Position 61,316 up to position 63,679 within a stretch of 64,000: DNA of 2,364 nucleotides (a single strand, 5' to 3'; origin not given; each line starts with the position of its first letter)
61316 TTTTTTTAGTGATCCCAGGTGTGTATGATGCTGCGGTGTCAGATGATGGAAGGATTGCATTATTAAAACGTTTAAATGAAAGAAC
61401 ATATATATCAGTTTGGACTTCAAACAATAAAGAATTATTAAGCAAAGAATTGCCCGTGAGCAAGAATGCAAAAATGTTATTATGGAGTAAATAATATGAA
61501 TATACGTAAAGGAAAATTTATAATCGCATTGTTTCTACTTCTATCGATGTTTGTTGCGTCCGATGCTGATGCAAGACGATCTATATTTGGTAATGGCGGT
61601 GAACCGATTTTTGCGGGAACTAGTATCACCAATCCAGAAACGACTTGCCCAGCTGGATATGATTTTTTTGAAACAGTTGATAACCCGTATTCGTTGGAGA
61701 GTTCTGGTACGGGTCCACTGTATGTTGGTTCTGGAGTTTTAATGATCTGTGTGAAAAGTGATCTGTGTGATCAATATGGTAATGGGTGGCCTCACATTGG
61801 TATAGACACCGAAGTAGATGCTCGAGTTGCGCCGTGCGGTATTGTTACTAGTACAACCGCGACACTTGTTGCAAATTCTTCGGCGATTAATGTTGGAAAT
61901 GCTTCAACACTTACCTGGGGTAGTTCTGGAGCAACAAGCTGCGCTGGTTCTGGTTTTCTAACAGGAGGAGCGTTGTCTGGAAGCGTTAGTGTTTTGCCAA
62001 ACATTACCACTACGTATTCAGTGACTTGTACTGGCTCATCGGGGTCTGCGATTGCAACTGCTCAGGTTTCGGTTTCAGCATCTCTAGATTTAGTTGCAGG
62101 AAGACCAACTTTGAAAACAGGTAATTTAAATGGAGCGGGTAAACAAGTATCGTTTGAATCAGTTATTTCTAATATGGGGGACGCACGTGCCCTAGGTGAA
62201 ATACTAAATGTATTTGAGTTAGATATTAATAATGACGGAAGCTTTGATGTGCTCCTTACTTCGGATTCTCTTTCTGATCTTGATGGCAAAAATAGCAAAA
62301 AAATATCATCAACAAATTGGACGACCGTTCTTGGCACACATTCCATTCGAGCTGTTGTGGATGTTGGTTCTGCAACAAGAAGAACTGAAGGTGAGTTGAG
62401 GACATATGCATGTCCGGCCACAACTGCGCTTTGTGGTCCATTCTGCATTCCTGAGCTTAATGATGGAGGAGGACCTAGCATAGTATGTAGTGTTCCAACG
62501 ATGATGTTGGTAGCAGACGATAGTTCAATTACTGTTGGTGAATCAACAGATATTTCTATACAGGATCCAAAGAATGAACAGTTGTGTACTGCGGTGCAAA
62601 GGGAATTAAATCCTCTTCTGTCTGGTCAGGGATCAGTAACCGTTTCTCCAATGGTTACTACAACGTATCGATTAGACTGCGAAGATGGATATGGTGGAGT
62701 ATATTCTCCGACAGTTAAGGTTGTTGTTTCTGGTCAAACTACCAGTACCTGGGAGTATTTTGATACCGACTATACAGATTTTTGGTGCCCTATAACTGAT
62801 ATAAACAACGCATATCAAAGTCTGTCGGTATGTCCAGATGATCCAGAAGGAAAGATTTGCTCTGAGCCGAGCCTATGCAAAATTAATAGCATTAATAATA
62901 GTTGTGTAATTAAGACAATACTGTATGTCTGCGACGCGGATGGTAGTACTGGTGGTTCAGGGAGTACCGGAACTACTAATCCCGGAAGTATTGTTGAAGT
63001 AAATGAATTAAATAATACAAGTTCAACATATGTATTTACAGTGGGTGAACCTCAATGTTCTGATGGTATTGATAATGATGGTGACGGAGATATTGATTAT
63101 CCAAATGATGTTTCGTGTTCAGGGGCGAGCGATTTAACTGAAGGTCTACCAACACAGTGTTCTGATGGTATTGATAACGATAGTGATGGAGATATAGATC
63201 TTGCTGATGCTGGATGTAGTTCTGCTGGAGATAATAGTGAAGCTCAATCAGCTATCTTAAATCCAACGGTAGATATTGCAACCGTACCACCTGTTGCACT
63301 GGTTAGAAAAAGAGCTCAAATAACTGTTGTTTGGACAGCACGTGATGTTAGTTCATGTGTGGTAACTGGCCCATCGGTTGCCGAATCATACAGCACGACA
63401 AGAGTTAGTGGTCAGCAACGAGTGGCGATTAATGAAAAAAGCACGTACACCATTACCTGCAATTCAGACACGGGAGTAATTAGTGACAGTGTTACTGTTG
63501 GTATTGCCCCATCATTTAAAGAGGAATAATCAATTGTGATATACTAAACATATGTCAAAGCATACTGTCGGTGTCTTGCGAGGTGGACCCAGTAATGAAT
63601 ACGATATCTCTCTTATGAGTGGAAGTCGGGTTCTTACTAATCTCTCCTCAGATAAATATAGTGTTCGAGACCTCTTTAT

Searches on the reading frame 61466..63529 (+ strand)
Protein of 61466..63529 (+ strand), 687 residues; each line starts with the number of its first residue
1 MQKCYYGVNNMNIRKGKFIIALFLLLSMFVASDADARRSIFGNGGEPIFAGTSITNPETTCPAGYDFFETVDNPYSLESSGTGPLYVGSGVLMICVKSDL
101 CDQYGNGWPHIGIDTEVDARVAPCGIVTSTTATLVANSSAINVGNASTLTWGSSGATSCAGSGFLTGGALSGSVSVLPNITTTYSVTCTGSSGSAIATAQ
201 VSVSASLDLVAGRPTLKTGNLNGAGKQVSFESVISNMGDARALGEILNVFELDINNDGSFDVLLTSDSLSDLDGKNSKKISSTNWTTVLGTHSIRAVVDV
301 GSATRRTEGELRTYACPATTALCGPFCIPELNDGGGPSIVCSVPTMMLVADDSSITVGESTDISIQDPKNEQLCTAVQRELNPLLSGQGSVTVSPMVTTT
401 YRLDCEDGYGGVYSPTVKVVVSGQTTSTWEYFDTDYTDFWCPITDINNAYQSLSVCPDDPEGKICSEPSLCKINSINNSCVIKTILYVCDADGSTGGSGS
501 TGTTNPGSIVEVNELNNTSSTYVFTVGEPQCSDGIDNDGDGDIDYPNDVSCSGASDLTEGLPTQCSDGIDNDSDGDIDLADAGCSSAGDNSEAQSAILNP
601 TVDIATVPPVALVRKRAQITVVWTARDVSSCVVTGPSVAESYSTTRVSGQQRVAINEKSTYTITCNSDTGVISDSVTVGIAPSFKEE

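Call 12: search_protein_families(library=pfam, proteins=[window:61466-63529:+], max_evalue=0.001)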
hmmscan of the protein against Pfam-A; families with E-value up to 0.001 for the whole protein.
window:61466-63529:+ (687 aa): 0 families

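Call 46: search_protein_families(library=ncbifam, proteins=[window:61466-63529:+], max_evalue=0.01)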
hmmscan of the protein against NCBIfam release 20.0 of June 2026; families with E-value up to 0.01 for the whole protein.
window:61466-63529:+ (687 aa): 1 family
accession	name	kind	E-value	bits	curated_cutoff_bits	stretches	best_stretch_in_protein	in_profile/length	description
NF033662.1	acid_disulf_rpt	repeat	1.3e-09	37.6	41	2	562-586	4-28/32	acidic double-disulfide repeat-containing protein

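Call 56: find_encoding_contigs(protein=window:61466-63529:+, flank=10000, max_places=2)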
Protein window:61466-63529:+ (687 aa): no gene with exactly this product is on record in the collection.
